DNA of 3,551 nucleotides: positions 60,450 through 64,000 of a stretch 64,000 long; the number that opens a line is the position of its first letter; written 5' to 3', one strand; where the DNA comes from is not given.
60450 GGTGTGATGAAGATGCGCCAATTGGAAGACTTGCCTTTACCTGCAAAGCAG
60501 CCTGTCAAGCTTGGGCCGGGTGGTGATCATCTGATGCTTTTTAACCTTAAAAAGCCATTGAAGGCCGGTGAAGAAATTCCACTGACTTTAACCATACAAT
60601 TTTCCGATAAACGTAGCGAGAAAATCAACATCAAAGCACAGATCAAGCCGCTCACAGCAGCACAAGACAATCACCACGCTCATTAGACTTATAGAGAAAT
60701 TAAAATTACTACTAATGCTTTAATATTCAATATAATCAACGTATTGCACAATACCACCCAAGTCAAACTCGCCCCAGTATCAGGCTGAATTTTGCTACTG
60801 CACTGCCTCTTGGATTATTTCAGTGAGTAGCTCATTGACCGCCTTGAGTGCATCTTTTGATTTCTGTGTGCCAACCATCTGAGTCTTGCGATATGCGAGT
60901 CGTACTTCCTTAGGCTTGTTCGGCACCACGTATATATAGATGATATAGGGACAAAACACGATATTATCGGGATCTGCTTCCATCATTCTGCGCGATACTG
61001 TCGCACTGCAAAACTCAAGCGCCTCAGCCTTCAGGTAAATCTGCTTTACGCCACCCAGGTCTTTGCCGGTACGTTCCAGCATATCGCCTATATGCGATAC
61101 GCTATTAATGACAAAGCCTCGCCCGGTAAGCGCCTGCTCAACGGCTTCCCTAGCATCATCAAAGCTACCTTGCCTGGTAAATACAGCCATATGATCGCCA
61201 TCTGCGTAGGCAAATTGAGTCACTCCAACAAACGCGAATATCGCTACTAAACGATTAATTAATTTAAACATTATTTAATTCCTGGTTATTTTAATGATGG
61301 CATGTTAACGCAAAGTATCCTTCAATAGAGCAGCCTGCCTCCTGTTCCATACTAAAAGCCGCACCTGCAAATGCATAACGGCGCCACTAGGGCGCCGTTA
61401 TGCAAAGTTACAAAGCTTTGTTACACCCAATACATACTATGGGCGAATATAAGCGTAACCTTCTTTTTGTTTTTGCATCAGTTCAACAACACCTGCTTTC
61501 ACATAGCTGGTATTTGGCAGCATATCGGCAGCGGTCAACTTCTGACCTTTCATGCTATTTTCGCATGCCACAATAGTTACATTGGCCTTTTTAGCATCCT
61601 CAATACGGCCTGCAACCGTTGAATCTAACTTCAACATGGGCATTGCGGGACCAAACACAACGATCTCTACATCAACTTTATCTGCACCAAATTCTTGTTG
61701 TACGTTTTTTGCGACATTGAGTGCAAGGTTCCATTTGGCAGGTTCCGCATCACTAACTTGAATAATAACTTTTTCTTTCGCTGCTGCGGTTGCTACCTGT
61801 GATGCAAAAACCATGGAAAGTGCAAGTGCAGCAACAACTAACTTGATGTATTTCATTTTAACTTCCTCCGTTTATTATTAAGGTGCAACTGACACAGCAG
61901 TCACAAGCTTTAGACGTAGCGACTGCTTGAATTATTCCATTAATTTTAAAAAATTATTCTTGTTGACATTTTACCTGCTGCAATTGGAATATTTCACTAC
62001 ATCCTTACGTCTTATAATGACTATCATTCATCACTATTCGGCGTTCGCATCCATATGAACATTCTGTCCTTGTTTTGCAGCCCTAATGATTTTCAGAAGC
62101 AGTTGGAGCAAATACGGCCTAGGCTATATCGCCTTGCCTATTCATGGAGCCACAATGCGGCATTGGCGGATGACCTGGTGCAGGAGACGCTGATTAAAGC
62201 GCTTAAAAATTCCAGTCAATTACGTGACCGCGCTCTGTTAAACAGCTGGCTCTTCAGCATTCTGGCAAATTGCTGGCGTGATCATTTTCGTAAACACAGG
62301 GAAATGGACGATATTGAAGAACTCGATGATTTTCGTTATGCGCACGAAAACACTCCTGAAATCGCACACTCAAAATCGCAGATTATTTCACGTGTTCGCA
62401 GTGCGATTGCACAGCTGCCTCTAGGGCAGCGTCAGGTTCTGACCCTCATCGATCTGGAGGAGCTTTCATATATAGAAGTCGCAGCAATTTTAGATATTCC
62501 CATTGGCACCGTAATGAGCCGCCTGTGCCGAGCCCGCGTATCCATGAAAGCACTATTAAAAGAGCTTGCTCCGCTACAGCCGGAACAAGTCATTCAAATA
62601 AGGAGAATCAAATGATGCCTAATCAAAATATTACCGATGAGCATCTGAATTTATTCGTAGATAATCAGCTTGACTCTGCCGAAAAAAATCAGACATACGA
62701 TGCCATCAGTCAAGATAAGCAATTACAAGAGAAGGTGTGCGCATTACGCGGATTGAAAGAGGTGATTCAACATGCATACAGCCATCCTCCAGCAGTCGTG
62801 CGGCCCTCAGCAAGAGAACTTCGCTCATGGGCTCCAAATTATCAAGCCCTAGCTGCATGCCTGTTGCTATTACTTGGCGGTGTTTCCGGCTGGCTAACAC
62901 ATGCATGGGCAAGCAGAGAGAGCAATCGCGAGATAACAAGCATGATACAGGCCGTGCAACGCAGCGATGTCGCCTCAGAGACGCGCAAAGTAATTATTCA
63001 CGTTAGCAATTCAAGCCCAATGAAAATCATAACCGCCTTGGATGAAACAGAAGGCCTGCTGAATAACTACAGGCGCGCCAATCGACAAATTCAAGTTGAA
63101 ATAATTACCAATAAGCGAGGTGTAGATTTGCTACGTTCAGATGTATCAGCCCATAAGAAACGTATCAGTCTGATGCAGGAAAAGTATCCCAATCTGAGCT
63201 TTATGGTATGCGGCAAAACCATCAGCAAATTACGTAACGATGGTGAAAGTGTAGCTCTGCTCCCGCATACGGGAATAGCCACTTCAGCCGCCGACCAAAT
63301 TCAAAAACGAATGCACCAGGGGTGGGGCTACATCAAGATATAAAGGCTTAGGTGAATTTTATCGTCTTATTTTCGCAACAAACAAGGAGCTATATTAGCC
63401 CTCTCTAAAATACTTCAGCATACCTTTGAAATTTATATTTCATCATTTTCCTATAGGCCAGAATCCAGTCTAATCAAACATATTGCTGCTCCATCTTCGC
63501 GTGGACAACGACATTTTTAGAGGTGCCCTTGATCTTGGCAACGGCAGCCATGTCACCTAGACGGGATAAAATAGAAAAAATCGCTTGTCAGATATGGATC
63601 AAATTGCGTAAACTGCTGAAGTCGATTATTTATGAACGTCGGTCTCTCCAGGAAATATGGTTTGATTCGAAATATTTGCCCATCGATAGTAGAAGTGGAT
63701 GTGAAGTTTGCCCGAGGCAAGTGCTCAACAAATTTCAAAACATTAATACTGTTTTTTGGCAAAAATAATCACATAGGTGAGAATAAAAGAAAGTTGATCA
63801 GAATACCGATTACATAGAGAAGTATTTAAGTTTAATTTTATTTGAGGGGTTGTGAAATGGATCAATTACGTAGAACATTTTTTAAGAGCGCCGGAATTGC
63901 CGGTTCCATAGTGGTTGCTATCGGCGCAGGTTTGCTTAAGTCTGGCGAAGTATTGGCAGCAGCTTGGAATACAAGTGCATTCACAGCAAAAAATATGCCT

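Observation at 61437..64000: ECF sigma/anti-sigma pair with a periplasmic DsrE-like sensor domain, a secreted DsrE-like paralogue and twin GGAAT-N17-CGTCT promoters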

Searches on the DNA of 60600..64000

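Call 76: search_rna_families(source=window, start=60600, end=64000, threshold=evalue, max_evalue=1)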
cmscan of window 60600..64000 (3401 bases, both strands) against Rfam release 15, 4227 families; matches with E-value up to 1: 1.
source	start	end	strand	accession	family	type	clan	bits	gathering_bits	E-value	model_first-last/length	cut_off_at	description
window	61896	61959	-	RF02744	Rev39_5p_UTR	Cis-reg;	-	15.9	88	0.12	162-228/300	no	Soft rot Enterobacteriaceae Rev 39 5'UTR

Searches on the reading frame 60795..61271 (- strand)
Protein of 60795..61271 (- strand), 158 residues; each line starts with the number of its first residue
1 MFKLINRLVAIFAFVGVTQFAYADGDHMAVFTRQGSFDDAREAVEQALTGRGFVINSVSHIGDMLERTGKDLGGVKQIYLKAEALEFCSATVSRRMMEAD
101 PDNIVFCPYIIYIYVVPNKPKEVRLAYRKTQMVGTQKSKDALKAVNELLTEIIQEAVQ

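Call 3: search_protein_families(library=pfam, proteins=[window:60795-61271:-], max_evalue=0.1)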
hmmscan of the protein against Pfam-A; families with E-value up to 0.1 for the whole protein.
window:60795-61271:- (158 aa): 1 family
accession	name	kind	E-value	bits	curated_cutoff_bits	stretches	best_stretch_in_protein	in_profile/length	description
PF03625.19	DUF302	-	0.00071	19.8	23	1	81-125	17-58/63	Domain of unknown function DUF302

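Call 5: search_protein_families(library=ncbifam, proteins=[window:60795-61271:-], max_evalue=0.1)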
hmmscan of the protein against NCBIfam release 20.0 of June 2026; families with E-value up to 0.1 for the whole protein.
window:60795-61271:- (158 aa): 0 families

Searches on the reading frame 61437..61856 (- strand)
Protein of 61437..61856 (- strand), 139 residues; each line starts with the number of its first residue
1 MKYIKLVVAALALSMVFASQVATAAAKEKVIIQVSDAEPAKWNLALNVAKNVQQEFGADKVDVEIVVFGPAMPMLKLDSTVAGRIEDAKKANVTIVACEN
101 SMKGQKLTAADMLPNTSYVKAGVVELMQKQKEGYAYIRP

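Call 3: search_protein_families(library=pfam, proteins=[window:61437-61856:-], max_evalue=0.1)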
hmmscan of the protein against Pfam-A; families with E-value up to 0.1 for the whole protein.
window:61437-61856:- (139 aa): 2 families
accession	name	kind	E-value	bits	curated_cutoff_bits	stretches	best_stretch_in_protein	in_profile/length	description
PF02635.20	DsrE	-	1.9e-06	28.4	22.7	1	57-138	31-115/116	DsrE/DsrF-like family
PF14552.11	Tautomerase_2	-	0.06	13.9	28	0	25-68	25-72/82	Tautomerase enzyme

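Call 5: search_protein_families(library=ncbifam, proteins=[window:61437-61856:-], max_evalue=0.1)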
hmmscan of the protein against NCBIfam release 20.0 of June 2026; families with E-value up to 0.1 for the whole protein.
window:61437-61856:- (139 aa): 1 family
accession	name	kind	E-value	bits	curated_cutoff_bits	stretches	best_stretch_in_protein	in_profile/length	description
NF009257.0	PRK12613.1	equivalog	0.037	14.2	243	1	31-96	29-94/141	galactose-6-phosphate isomerase subunit LacA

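Call 7: search_solved_structures(query=window:61437-61856:-, max_evalue=1, show_alignments=2)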
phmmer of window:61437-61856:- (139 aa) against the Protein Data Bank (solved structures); distinct sequences matched with E-value up to 1: 3.
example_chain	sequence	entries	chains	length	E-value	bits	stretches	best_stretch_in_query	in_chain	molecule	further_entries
2pd2_A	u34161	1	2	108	6.8e-13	52.3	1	29-137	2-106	Hypothetical protein ST0148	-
8uja_A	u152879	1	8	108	3.5e-11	46.8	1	29-137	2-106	T33-fn10: engineered DrsE like sulfur reductase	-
1l1s_A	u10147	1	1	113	2.1e-10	44.2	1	30-139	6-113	hypothetical protein MTH1491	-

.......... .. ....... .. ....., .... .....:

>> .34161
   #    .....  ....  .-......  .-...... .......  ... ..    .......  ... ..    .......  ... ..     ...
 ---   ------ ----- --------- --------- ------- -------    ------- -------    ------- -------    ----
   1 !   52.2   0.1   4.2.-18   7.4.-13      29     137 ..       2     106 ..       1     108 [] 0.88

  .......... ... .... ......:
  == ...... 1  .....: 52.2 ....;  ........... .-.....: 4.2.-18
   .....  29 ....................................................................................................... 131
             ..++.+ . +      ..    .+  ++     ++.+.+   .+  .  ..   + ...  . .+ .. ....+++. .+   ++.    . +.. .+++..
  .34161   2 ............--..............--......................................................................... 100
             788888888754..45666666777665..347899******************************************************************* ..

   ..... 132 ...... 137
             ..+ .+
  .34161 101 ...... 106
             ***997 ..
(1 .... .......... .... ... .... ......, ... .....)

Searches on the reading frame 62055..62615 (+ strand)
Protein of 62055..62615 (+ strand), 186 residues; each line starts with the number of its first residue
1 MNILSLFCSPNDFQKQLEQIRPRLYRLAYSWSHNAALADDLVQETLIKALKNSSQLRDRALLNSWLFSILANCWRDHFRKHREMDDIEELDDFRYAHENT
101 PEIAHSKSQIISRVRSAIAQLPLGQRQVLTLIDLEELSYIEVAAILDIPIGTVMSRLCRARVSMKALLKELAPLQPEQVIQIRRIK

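Call 3: search_protein_families(library=pfam, proteins=[window:62055-62615:+], max_evalue=0.1)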
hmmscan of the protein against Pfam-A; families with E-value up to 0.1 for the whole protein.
window:62055-62615:+ (186 aa): 4 families
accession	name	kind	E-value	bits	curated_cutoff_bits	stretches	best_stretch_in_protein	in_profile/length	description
PF08281.18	Sigma70_r4_2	-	2.1e-15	56.5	25.7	1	113-162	3-52/54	Sigma-70, region 4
PF04542.20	Sigma70_r2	-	2.4e-14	53.3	24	1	18-82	3-69/71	Sigma-70 region 2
PF04545.22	Sigma70_r4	-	3.7e-09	36.4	24.1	1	117-165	1-49/50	Sigma-70, region 4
PF22029.2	PhyR_sigma2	-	3.4e-05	24.2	27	1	22-70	6-54/55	Sigma2 domain of PhyR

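Call 5: search_protein_families(library=ncbifam, proteins=[window:62055-62615:+], max_evalue=0.1)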
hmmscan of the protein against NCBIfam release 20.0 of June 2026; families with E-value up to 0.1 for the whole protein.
window:62055-62615:+ (186 aa): 94 families (the best 25 are shown)
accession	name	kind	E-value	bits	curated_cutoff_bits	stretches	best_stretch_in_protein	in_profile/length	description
NF009164.0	PRK12511.1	equivalog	3.9e-32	111.2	185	1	23-173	16-164/182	RNA polymerase sigma factor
NF058625.1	sigma_PG0214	equivalog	2.4e-30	105.5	130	1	11-170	4-163/170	GFO_1088 family ECF-type sigma factor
NF009185.0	PRK12533.1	equivalog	9.2e-28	97.4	248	1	25-171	43-196/231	RNA polymerase sigma factor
NF007225.0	PRK09643.1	equivalog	1.8e-26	93.1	190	1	11-172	27-186/204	RNA polymerase sigma factor SigM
TIGR02950.1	SigM_subfam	subfamily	4.3e-26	91.7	147.95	1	22-168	11-158/159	RNA polymerase sigma factor, SigM family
NF009198.0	PRK12546.1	equivalog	1.5e-25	90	270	1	12-169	8-162/188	RNA polymerase sigma factor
NF009166.1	PRK12513.1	equivalog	3.8e-25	88.7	206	1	13-170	24-188/193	RNA polymerase sigma factor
NF009171.0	PRK12518.1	equivalog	4e-25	88.7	208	1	15-170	35-186/191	RNA polymerase sigma factor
NF009192.0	PRK12540.1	equivalog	4.2e-25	88.4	307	1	22-168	16-159/182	RNA polymerase sigma factor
NF004113.0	PRK05602.1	equivalog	3.3e-24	85.7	208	1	13-173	47-206/211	RNA polymerase sigma factor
TIGR02937.1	sigma70-ECF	superfamily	4.1e-24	85.1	42.9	1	13-165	3-162/165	sigma-70 family RNA polymerase sigma factor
NF007229.0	PRK09647.1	equivalog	4.9e-24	84.9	265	1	18-174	51-208/220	RNA polymerase sigma factor SigE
TIGR02947.1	SigH_actino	hypoth_equivalog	3.6e-23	82.3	251.55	1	19-172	19-183/193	RNA polymerase sigma-70 factor, TIGR02947 family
TIGR02983.1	SigE-fam_strep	subfamily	5e-23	81.8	141.55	1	11-170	6-160/162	SigE family RNA polymerase sigma factor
NF007226.0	PRK09644.1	equivalog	7.3e-23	81.4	199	1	24-170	14-159/166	RNA polymerase sigma factor SigM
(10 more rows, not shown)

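Call 45: search_dna_similar(query=window:62055-62612:+, collection=plasmids, mode=protein, max_rows=25)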
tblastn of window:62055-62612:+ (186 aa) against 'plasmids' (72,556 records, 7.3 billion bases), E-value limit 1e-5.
Records with a match: 1567; places in all: 1949; records where one place covers at least 80% of the query: 956.
Best place of each record, by identity: <60% 1567.
By first word of the organism name: Rhizobium 357; Sinorhizobium 149; Ralstonia 135; Pantoea 67; Citrobacter 64; Burkholderia 55; Phaeobacter 50; Streptomyces 49; Agrobacterium 38; Bacillus 35; and 141 more.
By predicted mobility (MOB-suite, as given by PLSDB): non-mobilizable 897; conjugative 336; mobilizable 334.
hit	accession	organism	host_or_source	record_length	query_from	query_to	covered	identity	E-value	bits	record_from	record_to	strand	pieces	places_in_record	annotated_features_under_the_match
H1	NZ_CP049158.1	Caballeronia sp. SBC1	whole organism,soil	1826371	2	184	98%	36.7%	6e-25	107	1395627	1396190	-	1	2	none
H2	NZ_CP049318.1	Caballeronia sp. SBC2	whole organism,soil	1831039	2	184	98%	36.7%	6e-25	107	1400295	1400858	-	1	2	none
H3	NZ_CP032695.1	Rhizobium jaguaris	Calliandra grandiflora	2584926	11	186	95%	37.9%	5e-15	79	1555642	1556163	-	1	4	none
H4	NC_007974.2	Cupriavidus metallidurans CH34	-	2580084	11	186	95%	37.6%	2e-20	95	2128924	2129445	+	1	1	none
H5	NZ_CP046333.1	Cupriavidus metallidurans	sedimentation pond in a zinc factory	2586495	11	186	95%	37.6%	2e-20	95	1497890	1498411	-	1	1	none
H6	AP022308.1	Burkholderia sp. SFA1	-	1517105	12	184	93%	38.0%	2e-21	98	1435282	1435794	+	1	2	ecfA: RNA polymerase sigma factor | membrane protein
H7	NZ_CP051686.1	Massilia forsythiae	cell culture,Flower of Forsythia koreana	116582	10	181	92%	38.1%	1e-20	95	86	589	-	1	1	RNA polymerase sigma factor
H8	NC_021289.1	Caballeronia insecticola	-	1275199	10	182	93%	37.4%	3e-22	100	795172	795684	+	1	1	none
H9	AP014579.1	Burkholderia sp. RPE67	Riptortus pedestris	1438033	12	184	93%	37.4%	5e-21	96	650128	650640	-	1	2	ECF subfamily RNA polymerase sigma-24 factor | putative transmembrane anti-sigma factor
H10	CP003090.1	Burkholderia sp. YI23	-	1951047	12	184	93%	37.4%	5e-21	96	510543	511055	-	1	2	ECF subfamily RNA polymerase sigma-24 factor | putative transmembrane anti-sigma factor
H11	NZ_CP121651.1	Bradyrhizobium sp. CB82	Stylosanthes guianensis,cell culture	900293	12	184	93%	36.9%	3e-19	91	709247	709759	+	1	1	sigma-70 family RNA polymerase sigma factor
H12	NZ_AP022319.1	Burkholderia sp. THE68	Togo hemipterus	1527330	22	184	88%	38.7%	3e-21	97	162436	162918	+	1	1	none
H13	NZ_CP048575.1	Agrobacterium tumefaciens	walnut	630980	11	186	95%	35.7%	2e-17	86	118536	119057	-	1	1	RNA polymerase sigma factor | anti-sigma factor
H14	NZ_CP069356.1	Microvirga sp. VF16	Vachellia farnesiana,Cell culture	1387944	10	183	94%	36.0%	2e-15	81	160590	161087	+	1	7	none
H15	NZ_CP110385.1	Tritonibacter mobilis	-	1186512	9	172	88%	38.0%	5e-18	88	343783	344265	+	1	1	record has no annotation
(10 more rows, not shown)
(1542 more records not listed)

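Call 47: get_annotated_region(hit=H4, flank=3000)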
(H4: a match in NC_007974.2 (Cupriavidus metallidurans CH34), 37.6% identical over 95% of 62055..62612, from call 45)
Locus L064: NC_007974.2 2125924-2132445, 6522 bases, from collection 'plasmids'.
description: Cupriavidus metallidurans CH34 megaplasmid, complete sequence
organism: Cupriavidus metallidurans CH34 (NCBI taxid 266264)
taxonomy: Bacteria; Pseudomonadota; Betaproteobacteria; Burkholderiales; Burkholderiaceae; Cupriavidus; Cupriavidus metallidurans; Cupriavidus metallidurans CH34
host: -; source: -; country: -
typing (MOB-suite, as given by PLSDB): mobilizable; replicon rep_cluster_104,rep_cluster_1581,rep_cluster_80; relaxase MOBP,MOBP
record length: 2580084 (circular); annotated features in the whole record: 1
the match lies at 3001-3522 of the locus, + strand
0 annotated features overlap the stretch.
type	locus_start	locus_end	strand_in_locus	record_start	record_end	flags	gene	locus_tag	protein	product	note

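Call 51: search_protein_families(library=pfam, proteins=[L064:992-1450:+, L064:1450-2952:+, L064:2998-3525:+, L064:3522-4337:+, L064:4684-5898:-], max_evalue=0.01)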
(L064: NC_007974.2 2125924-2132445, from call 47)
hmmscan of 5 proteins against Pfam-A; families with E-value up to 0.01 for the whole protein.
L064:992-1450:+ (152 aa): 2 families
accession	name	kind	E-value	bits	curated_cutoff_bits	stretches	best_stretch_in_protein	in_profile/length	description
PF03713.19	DUF305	-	2.7e-17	63.7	27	1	34-116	67-149/151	Domain of unknown function (DUF305)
PF13628.12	DUF4142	-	0.00033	21.4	27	1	39-103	60-124/138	Domain of unknown function (DUF4142)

L064:1450-2952:+ (500 aa): 5 families
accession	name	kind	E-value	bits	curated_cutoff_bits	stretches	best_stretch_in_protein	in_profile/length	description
PF25174.1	Beta-prop_THOC3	-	3.6e-08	33.2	305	1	98-362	5-265/272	THOC3 beta-propeller domain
PF21783.3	YNCE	-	4.1e-08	33.4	27.1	1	99-357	73-331/339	YNCE-like beta-propeller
PF02239.22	Cytochrom_D1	-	4.8e-08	32.4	25.5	1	117-193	292-363/368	Cytochrome D1 heme domain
PF23414.1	Beta-prop_EML_2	-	0.00011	22.1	90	0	282-361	12-91/266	Echinoderm microtubule-associated protein second beta-propeller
PF10282.15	Lactonase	-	0.0019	17.9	21.7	0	138-213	143-224/344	Lactonase, 7-bladed beta-propeller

L064:2998-3525:+ (175 aa): 6 families
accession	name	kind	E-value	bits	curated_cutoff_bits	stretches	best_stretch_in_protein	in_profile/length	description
PF22029.2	PhyR_sigma2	-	1.9e-19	69.9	27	1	8-62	1-55/55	Sigma2 domain of PhyR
PF08281.18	Sigma70_r4_2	-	1.8e-18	66.3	25.7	1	103-155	2-54/54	Sigma-70, region 4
PF04542.20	Sigma70_r2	-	3.2e-11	43.3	24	1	10-73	4-69/71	Sigma-70 region 2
PF04545.22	Sigma70_r4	-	1.3e-10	41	24.1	1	109-155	2-48/50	Sigma-70, region 4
PF22233.2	PhyR_sigma-like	-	9e-05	22.6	27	1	111-155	3-47/50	Response regulator PhyR, sigma-like domain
PF07638.17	Sigma70_ECF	-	0.00031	21.1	21.1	1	15-159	30-183/185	ECF sigma factor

L064:3522-4337:+ (271 aa): 0 families

L064:4684-5898:- (404 aa): 0 families

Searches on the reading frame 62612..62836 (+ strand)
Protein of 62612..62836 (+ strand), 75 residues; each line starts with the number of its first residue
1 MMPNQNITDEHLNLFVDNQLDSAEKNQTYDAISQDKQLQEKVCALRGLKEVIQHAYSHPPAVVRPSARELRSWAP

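Call 70: predict_structure(alignment_id=A3)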
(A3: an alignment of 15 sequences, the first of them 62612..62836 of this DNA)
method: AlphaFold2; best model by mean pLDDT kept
length: 75 residues; sequences in the alignment: 15
mean_pLDDT: 80.1   pTM: 0.57
mean pLDDT of the five models: 80.1, 78.3, 77.8, 71.2, 66.8
residues with pLDDT >= 90: 26; 70-90: 28; 50-70: 18; < 50: 3
segments of 3 or more residues with pLDDT < 50: 1-3
pLDDT, mean of each block of 10 residues (from residue 1): 65 92 91 89 91 83 58 62
secondary structure, 60 per line:
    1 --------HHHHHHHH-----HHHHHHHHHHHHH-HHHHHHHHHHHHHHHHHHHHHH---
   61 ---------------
elements in order: H9-16 H22-34 H36-57

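Call 74: fold_search(model_id=the predicted structure, library=pdb)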
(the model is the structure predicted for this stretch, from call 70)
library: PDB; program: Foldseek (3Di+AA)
matches with E <= 10: 17; with E <= 0.001: 0
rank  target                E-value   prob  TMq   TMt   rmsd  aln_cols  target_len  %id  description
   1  8z6g_C                2.7e+00  0.47  0.52  0.54   8.1        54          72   20  the AlgU-MucAcyto complex structure in Pseudomonas aeruginosa (released 2024-05-08)
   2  2z2s_D                3.1e+00  0.69  0.62  0.29   5.9        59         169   17  Crystal Structure of Rhodobacter sphaeroides SigE in complex with the anti-sigma ChrR (released 2008-02-05)
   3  3hug_F                3.1e+00  0.66  0.52  0.67   1.5        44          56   14  Crystal structure of Mycobacterium tuberculosis anti-sigma factor RslA in complex with -35 promoter binding domain of  (released 2010-03-02)
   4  8z6g_E                3.7e+00  0.51  0.51  0.54   1.7        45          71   22  the AlgU-MucAcyto complex structure in Pseudomonas aeruginosa (released 2024-05-08)
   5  3hug_B                4.0e+00  0.54  0.52  0.61   1.7        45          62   13  Crystal structure of Mycobacterium tuberculosis anti-sigma factor RslA in complex with -35 promoter binding domain of  (released 2010-03-02)
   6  3hug_P                4.0e+00  0.41  0.51  0.61   2.8        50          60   12  Crystal structure of Mycobacterium tuberculosis anti-sigma factor RslA in complex with -35 promoter binding domain of  (released 2010-03-02)
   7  4nqw_B                4.0e+00  0.21  0.49  0.50   6.8        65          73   22  Structure of Mycobacterium tuberculosis extracytoplasmic function sigma factor SigK in complex with the cytosolic doma (released 2014-01-22)
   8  8z6g_A                4.2e+00  0.21  0.46  0.48  11.6        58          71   22  the AlgU-MucAcyto complex structure in Pseudomonas aeruginosa (released 2024-05-08)
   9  3hug_D                4.5e+00  0.51  0.52  0.62   1.6        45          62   13  Crystal structure of Mycobacterium tuberculosis anti-sigma factor RslA in complex with -35 promoter binding domain of  (released 2010-03-02)
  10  6in7_A                4.5e+00  0.21  0.55  0.53  17.4        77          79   22  Crystal structure of AlgU in complex with MucA(cyto) (released 2019-07-24)
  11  3hug_H                5.1e+00  0.44  0.52  0.63   1.6        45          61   13  Crystal structure of Mycobacterium tuberculosis anti-sigma factor RslA in complex with -35 promoter binding domain of  (released 2010-03-02)
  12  5wuq_D                6.2e+00  0.28  0.58  0.62   3.3        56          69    2  Crystal structure of SigW in complex with its anti-sigma RsiW, a zinc binding form (released 2017-03-29)
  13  3hug_J                6.6e+00  0.18  0.46  0.53   6.2        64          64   16  Crystal structure of Mycobacterium tuberculosis anti-sigma factor RslA in complex with -35 promoter binding domain of  (released 2010-03-02)
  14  3hug_L                7.0e+00  0.25  0.50  0.59   2.9        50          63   12  Crystal structure of Mycobacterium tuberculosis anti-sigma factor RslA in complex with -35 promoter binding domain of  (released 2010-03-02)
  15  2q1z_MODEL_1_B        8.0e+00  0.44  0.59  0.25   1.0        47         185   15  Crystal Structure of Rhodobacter sphaeroides SigE in complex with the anti-sigma ChrR (released 2007-09-18)
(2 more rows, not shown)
